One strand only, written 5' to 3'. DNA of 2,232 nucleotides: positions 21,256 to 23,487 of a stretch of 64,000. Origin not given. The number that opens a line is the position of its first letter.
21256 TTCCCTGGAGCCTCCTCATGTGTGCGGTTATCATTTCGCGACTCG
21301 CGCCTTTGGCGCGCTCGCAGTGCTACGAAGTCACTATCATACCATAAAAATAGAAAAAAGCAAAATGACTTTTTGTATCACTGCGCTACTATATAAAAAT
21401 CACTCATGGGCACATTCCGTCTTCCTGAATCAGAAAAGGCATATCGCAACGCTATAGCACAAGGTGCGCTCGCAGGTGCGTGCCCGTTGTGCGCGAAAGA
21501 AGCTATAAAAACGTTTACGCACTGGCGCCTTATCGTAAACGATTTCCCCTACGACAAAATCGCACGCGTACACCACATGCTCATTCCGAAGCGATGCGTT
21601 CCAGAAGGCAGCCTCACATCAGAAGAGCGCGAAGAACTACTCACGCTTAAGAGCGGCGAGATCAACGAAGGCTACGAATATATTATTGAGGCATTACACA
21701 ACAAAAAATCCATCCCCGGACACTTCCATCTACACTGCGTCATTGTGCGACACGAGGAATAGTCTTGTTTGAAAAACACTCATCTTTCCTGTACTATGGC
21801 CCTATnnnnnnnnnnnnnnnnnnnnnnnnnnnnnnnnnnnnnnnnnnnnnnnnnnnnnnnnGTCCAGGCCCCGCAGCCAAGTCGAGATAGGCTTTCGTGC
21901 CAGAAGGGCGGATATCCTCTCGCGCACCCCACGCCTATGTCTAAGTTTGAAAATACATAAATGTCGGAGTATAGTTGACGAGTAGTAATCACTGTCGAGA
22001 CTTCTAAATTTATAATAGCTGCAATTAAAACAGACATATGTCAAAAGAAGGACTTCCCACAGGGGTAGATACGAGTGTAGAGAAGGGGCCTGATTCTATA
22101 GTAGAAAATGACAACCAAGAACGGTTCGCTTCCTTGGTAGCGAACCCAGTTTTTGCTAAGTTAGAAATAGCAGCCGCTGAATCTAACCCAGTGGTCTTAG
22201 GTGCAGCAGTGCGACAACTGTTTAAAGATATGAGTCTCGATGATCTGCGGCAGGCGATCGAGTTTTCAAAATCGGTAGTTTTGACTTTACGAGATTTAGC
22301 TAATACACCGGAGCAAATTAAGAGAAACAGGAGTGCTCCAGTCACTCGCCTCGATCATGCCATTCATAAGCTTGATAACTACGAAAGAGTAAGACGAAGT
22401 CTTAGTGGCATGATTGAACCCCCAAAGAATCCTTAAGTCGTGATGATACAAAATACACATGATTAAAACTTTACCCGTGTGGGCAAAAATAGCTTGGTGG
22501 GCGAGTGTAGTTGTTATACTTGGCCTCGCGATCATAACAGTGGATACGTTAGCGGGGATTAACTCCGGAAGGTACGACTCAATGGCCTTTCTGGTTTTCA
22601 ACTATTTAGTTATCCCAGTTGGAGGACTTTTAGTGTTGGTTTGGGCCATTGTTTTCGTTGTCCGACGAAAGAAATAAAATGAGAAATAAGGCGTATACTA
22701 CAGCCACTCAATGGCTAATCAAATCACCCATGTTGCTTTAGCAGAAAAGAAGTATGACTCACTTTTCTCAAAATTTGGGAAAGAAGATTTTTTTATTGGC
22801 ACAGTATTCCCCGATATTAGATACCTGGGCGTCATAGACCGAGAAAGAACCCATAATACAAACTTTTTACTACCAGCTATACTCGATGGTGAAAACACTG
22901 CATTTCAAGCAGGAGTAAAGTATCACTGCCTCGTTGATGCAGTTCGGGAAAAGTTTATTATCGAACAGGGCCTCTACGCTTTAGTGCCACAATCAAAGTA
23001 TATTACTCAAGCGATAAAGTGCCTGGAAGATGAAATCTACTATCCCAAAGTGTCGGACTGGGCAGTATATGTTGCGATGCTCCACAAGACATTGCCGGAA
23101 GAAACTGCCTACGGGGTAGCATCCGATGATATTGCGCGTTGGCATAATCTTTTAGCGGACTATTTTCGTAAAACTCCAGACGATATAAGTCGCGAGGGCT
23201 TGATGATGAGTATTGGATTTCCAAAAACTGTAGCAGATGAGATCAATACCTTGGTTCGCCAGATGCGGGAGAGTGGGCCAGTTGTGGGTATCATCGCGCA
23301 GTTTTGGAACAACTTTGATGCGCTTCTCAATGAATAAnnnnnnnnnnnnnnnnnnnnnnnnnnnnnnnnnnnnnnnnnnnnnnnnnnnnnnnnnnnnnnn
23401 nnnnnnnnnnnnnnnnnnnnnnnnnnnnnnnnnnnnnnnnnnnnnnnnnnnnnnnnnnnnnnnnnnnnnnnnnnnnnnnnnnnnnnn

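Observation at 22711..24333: Translationally coupled three-gene module: unknown 208-aa protein / ParB-like nuclease-domain protein / DUF2975-like membrane protein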

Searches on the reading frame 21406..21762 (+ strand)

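Call 4: search_protein_families(library=pfam, proteins=[window:21406-21762:+], max_evalue=1)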
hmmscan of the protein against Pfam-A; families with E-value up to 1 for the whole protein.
window:21406-21762:+ (118 aa): 1 family
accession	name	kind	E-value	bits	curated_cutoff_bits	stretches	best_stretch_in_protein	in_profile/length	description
PF12239.13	DUF3605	-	0.036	14.8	23.6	1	34-63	63-92/154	Protein of unknown function (DUF3605)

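Call 5: search_protein_families(library=ncbifam, proteins=[window:21406-21762:+], max_evalue=1)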
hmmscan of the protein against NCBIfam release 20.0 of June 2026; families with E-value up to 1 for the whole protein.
window:21406-21762:+ (118 aa): 0 families

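Call 6: search_protein_families(library=padloc, proteins=[window:21406-21762:+], max_evalue=1)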
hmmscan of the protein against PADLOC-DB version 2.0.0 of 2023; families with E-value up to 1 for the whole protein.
window:21406-21762:+ (118 aa): 2 families
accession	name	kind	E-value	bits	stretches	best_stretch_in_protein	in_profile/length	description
PDLC04251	PDC-M01B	-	0.005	14.2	1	11-40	87-115/279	-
PDLC04249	PDC-M01B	-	0.012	13.2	1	11-56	87-131/286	-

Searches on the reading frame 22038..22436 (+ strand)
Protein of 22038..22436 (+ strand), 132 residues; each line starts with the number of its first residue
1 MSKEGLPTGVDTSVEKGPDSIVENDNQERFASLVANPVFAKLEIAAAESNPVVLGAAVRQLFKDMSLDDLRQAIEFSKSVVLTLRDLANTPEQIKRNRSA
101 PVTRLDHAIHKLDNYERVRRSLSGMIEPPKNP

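Call 4: search_protein_families(library=pfam, proteins=[window:22038-22436:+], max_evalue=1)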
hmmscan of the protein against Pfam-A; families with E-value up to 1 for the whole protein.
window:22038-22436:+ (132 aa): 1 family
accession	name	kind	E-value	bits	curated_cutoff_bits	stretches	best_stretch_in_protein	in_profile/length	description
PF22253.2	DUF6948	-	0.22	12.1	27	1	47-108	8-71/85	Domain of unknown function (DUF6948)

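Call 5: search_protein_families(library=ncbifam, proteins=[window:22038-22436:+], max_evalue=1)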
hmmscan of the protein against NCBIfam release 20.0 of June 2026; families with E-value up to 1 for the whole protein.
window:22038-22436:+ (132 aa): 1 family
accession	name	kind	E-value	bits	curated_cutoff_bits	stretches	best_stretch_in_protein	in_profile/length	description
NF047558.1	TPR_END_plus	domain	0.069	13.1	32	0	63-80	15-32/56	TPR end-of-group domain-containing protein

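Call 6: search_protein_families(library=padloc, proteins=[window:22038-22436:+], max_evalue=1)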
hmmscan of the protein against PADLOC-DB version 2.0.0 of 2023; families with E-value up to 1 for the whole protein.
window:22038-22436:+ (132 aa): 0 families
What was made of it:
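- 22038..22436 (+): 132-aa ORF of unknown function. It is the first of six co-directional, tightly spaced ORFs. No family hit (calls 4-6).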

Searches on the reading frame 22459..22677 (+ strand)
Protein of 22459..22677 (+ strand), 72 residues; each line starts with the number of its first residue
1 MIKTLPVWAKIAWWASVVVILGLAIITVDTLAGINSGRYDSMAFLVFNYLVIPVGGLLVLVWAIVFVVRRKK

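Call 4: search_protein_families(library=pfam, proteins=[window:22459-22677:+], max_evalue=1)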
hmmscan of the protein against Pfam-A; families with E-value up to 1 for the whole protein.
window:22459-22677:+ (72 aa): 1 family
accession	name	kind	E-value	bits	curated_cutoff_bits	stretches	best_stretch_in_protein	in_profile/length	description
PF00746.26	Gram_pos_anchor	-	0.087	13.2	20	1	52-72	20-40/43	LPXTG cell wall anchor motif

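Call 5: search_protein_families(library=ncbifam, proteins=[window:22459-22677:+], max_evalue=1)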
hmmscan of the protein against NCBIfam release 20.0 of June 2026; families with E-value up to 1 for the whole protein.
window:22459-22677:+ (72 aa): 4 families
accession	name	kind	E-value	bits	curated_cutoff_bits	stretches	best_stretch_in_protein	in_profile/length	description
NF041738.1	GG_III-CTERM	domain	0.085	12.8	22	1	54-72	7-26/28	GGIII-like transmembrane region-containing protein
NF040681.2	GPS-CTERM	domain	0.39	11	28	1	55-71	11-27/28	GPS-CTERM domain-containing protein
NF033846.1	Rumino_NPXTG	domain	0.7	10.3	23.5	0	55-72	13-30/30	NPXTG-anchored protein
TIGR01167.1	LPXTG_anchor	domain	0.92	10.3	15.9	1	53-72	15-33/34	LPXTG cell wall anchor domain-containing protein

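Call 6: search_protein_families(library=padloc, proteins=[window:22459-22677:+], max_evalue=1)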
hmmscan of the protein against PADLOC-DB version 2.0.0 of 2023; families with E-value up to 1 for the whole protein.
window:22459-22677:+ (72 aa): 0 families

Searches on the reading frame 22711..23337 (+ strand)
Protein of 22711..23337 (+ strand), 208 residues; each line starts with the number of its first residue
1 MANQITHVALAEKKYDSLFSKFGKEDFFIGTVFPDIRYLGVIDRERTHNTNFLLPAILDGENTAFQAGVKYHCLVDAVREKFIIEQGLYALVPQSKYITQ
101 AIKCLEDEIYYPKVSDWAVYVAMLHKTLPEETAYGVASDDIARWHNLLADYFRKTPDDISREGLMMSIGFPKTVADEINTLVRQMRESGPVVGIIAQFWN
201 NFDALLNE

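Call 4: search_protein_families(library=pfam, proteins=[window:22711-23337:+], max_evalue=1)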
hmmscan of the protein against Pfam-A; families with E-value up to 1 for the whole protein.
window:22711-23337:+ (208 aa): 1 family
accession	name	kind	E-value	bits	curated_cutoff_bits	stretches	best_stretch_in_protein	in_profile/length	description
PF00882.24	Zn_dep_PLPC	-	0.011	16.1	26.8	1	6-78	1-95/167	Zinc dependent phospholipase C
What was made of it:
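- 22711..23337 (+): Gene A: a 208-aa all-helical protein, distantly like Zn-dependent phospholipase C. It lacks a signal peptide. Pfam Zn_dep_PLPC E 0.011, below the cut-off (call 4).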

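Call 5: search_protein_families(library=ncbifam, proteins=[window:22711-23337:+], max_evalue=1)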
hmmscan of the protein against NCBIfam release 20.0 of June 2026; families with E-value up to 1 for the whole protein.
window:22711-23337:+ (208 aa): 0 families

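Call 6: search_protein_families(library=padloc, proteins=[window:22711-23337:+], max_evalue=1)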
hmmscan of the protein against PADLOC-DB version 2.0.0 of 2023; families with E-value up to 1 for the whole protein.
window:22711-23337:+ (208 aa): 0 families

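Call 20: find_homologous_proteins(query=window:22711-23337:+)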
Query window:22711-23337:+ (208 aa): 47 proteins with E <= 0.001 among 170 candidates.
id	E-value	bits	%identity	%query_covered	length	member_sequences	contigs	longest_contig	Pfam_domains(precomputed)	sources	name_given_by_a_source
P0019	1.2e-136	471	100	100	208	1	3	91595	-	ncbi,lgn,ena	ncbi:MAG: hypothetical protein AAB463_00945 [Patescibacteria group bacterium]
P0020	1.9e-101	356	75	100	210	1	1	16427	-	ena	-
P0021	5.4e-101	354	75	100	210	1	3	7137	-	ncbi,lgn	-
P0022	8.7e-73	262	77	71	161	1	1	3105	-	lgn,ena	-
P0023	1.4e-57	213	48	99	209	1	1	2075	-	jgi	jgi:hypothetical protein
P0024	3.0e-57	211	50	100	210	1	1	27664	-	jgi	jgi:hypothetical protein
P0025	3.8e-57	211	49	99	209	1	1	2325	-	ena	-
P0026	9.7e-57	210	49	99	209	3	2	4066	-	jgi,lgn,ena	-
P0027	1.1e-55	206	48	99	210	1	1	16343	-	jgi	jgi:hypothetical protein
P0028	3.3e-55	205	48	99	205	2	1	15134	-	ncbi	-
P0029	5.0e-55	204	48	99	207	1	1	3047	-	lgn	-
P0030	8.8e-55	203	46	99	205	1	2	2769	-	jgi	jgi:hypothetical protein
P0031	1.8e-54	202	47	99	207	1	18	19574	-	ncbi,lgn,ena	-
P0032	4.2e-54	201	46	99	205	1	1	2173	-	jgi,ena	-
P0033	1.3e-53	200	47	99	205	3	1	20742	-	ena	-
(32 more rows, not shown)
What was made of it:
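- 22711..23337 (+): 47 homologues, one of them named 'zinc dependent phospholipase C family protein' by NCBI (call 20).
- Closest known: Zinc-dependent phospholipase C / alpha-toxin. Same: NCBI names one homologue this way (call 20).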

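Call 23: find_encoding_contigs(protein=P0020, flank=5000, max_places=2)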
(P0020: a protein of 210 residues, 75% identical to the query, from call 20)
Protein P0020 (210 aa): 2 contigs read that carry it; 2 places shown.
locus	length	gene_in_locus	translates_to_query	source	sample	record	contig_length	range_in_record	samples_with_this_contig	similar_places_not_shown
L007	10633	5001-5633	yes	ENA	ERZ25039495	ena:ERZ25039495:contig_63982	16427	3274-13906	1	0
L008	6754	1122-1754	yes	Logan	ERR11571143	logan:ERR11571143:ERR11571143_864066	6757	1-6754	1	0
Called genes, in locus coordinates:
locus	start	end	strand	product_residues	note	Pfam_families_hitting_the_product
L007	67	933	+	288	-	-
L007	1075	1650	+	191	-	-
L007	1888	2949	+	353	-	PF03193:RsgA_GTPase, PF00005:ABC_tran (weak), PF01926:MMR_HSR1 (weak)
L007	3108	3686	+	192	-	-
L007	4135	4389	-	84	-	-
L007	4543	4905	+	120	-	-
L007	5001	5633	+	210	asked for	-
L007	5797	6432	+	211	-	PF02698:DUF218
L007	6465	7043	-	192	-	-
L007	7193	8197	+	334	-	PF01068:DNA_ligase_A_M, PF09414:RNA_ligase (weak), PF04679:DNA_ligase_A_C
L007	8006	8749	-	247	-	-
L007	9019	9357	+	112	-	PF06942:GlpM (weak)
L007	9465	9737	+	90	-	PF09851:SHOCT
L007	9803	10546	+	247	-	-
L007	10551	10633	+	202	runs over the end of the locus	PF09335:VTT_dom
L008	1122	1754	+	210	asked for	-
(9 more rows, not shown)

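Call 24: find_encoding_contigs(protein=P0024, flank=5000, max_places=2)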
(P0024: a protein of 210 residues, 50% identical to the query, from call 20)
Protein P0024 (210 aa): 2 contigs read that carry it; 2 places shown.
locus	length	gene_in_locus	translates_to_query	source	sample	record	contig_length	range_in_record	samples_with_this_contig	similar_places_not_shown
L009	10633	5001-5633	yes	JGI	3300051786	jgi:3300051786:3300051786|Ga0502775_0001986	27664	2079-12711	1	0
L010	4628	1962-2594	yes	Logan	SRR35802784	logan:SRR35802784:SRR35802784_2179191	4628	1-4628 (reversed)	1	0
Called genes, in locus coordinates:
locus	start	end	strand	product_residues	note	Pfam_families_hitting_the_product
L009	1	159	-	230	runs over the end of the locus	PF05552:MS_channel_1st_1 (weak)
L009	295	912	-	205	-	-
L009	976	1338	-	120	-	PF16320:Ribosomal_L12_N, PF00542:Ribosomal_L12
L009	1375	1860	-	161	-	PF00466:Ribosomal_L10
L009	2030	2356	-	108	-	-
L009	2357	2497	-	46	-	-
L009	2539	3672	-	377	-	PF01370:Epimerase, PF04321:RmlD_sub_bind, PF16363:GDP_Man_Dehyd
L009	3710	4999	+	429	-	PF02397:Bac_transf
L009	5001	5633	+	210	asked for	-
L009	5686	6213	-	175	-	-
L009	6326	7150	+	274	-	PF01061:ABC2_membrane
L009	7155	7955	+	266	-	PF00005:ABC_tran, PF13304:AAA_21 (faint)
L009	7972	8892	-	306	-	PF01370:Epimerase, PF02719:Polysacc_synt_2, PF04321:RmlD_sub_bind, PF07993:NAD_binding_4 (faint), PF16363:GDP_Man_Dehyd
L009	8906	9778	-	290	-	-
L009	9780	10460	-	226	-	PF02698:DUF218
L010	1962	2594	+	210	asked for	-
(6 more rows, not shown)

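Call 65: predict_structure(alignment_id=A3)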
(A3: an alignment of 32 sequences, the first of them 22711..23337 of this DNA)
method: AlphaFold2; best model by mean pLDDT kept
length: 208 residues; sequences in the alignment: 32
mean_pLDDT: 96.9   pTM: 0.92
mean pLDDT of the five models: 96.9, 96.9, 96.9, 96.4, 96.1
residues with pLDDT >= 90: 200; 70-90: 8; 50-70: 0; < 50: 0
segments of 3 or more residues with pLDDT < 50: none
pLDDT, mean of each block of 10 residues (from residue 1): 96 98 98 98 93 92 98 97 97 95 98 98 98 98 98 97 96 98 98 99 94
secondary structure, 60 per line:
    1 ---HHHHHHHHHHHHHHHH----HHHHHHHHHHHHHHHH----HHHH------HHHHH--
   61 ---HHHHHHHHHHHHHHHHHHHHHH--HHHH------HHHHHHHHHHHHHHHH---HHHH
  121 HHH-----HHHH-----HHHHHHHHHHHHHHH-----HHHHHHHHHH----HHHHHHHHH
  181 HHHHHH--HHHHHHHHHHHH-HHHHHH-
elements in order: H4-19 H24-39 H44-47 H54-58 H64-85 H88-91 H98-113 H117-123 H129-132 H138-152 H158-167 H172-186 H189-200 H202-207
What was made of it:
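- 22711..23337 (+): Model pLDDT 96.9 (call 65).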

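Call 73: find_encoding_contigs(protein=P0022, flank=4000, max_places=2)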
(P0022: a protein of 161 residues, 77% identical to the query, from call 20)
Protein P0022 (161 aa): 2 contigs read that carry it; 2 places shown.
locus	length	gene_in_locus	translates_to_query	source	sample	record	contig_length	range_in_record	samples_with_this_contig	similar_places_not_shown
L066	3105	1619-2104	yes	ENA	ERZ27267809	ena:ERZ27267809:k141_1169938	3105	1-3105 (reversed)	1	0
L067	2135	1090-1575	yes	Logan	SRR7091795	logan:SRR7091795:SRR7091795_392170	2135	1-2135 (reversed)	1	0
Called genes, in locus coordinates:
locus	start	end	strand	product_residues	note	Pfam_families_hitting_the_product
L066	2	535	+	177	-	?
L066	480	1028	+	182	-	PF00583:Acetyltransf_1, PF13673:Acetyltransf_10 (weak)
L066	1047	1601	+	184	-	PF04229:GrpB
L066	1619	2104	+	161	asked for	-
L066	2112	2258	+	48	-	-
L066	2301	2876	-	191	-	PF02698:DUF218 (faint)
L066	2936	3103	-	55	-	?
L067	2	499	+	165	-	?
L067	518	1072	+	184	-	PF04229:GrpB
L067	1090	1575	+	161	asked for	-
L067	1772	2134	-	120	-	?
